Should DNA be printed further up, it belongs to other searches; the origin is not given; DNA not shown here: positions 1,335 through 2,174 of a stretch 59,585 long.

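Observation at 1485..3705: Single-chain PARIS/OLD-like ABC-ATPase + DUF4435 (Toprim-like) protein translationally coupled to a 2-TM protein: candidate undescribed defence module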

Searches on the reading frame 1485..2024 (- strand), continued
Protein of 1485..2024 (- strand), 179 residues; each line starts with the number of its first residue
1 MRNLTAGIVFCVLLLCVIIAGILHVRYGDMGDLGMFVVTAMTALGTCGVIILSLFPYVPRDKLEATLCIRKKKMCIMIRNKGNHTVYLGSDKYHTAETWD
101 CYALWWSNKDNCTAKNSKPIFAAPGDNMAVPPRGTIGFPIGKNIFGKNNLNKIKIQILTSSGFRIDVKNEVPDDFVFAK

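Call 84: search_protein_families(library=pfam, alignment_id=A5, max_evalue=5)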
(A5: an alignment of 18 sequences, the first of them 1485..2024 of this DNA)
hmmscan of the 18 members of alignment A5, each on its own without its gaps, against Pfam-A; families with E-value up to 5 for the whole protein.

A. member 1, window:1485-2024:- (179 aa): 1 family
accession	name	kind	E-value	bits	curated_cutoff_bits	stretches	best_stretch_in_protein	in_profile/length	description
PF15854.10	GPR15L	-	1.1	10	27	0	1-19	1-19/77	G-protein coupled receptor ligand 15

B. families by the number of members that match (of 18 scanned): 17 families
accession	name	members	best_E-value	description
PF08592.16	Anthrone_oxy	2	0.034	Anthrone oxygenase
PF19942.4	DUF6404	2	0.35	Family of unknown function (DUF6404)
PF20957.2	GxGYxYP_N_2nd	1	0.023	GxGYxYP_N second domain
PF25099.1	GOLD_PATL1_C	1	0.028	Patellin-1-like, C-terminal GOLD domain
PF03006.26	HlyIII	1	0.037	Haemolysin-III related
PF12271.14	Chs7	1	0.062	Chitin synthase export chaperone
PF11700.14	ATG22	1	0.066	Vacuole effluxer Atg22 like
PF20134.4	DUF6524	1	0.074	Family of unknown function (DUF6524)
PF02322.20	Cyt_bd_oxida_II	1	0.074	Cytochrome bd terminal oxidase subunit II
PF20059.4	DUF6458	1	0.12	Domain of unknown function (DUF6458)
PF21633.3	MOV-10_Ig-like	1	0.13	Helicase MOV-10, Ig-like domain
PF12420.13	DUF3671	1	0.14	Fam-L, Fam-M like protein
PF09925.14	DUF2157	1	0.16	Predicted membrane protein (DUF2157)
PF11396.14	PepSY_like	1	0.2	Putative beta-lactamase-inhibitor-like, PepSY-like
PF08368.17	FAST_2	1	0.2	FAST kinase-like protein, subdomain 2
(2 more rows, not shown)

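Call 85: list_cluster_members(proteins=[P0175, P0176, P0151, P0004, P0166])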
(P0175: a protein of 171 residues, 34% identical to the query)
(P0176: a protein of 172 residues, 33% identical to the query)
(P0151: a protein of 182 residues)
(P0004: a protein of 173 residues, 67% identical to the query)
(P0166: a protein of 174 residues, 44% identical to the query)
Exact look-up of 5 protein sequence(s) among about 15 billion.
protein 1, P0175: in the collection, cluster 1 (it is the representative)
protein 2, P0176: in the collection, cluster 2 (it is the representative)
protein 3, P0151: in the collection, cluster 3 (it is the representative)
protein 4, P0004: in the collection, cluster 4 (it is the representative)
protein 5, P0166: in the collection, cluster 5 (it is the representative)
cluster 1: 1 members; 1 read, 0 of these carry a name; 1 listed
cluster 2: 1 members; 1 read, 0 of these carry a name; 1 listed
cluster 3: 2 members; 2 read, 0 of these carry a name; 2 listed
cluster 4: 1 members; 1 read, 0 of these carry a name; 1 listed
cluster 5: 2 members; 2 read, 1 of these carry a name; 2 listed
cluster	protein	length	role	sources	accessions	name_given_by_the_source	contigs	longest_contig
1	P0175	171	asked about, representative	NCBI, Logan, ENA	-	-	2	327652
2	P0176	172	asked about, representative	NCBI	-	-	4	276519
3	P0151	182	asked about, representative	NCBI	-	-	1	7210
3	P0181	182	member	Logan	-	-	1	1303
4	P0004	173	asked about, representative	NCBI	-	-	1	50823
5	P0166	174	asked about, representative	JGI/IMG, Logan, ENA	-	-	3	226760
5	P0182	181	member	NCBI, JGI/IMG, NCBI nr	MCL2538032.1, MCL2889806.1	MAG: hypothetical protein FWF34_00920 [Alphaproteobacteria bacterium] | hypothetical protein [Alphaproteobacteria bacterium]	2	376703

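Call 88: search_protein_families(library=pfam, proteins=[L022:7803-8135:-, L022:8137-9051:-, L005:7813-8481:+, L018:3973-4956:-], max_evalue=0.001)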
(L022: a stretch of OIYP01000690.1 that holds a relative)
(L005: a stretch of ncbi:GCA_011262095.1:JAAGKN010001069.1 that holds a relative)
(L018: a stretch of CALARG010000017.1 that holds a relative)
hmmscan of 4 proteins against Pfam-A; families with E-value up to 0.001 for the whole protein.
L022:7803-8135:- (110 aa): 1 family
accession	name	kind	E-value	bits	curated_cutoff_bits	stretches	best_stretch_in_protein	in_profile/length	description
PF09827.14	CRISPR_Cas2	-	9.1e-16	58.3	23.8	1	10-89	1-74/74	CRISPR associated protein Cas2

L022:8137-9051:- (304 aa): 1 family
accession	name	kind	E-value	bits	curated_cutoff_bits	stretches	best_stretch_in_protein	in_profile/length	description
PF01867.21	Cas_Cas1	-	2.8e-25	89.5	22.3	1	9-232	5-249/283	CRISPR associated protein Cas1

L005:7813-8481:+ (222 aa): 0 families

L018:3973-4956:- (327 aa): 0 families
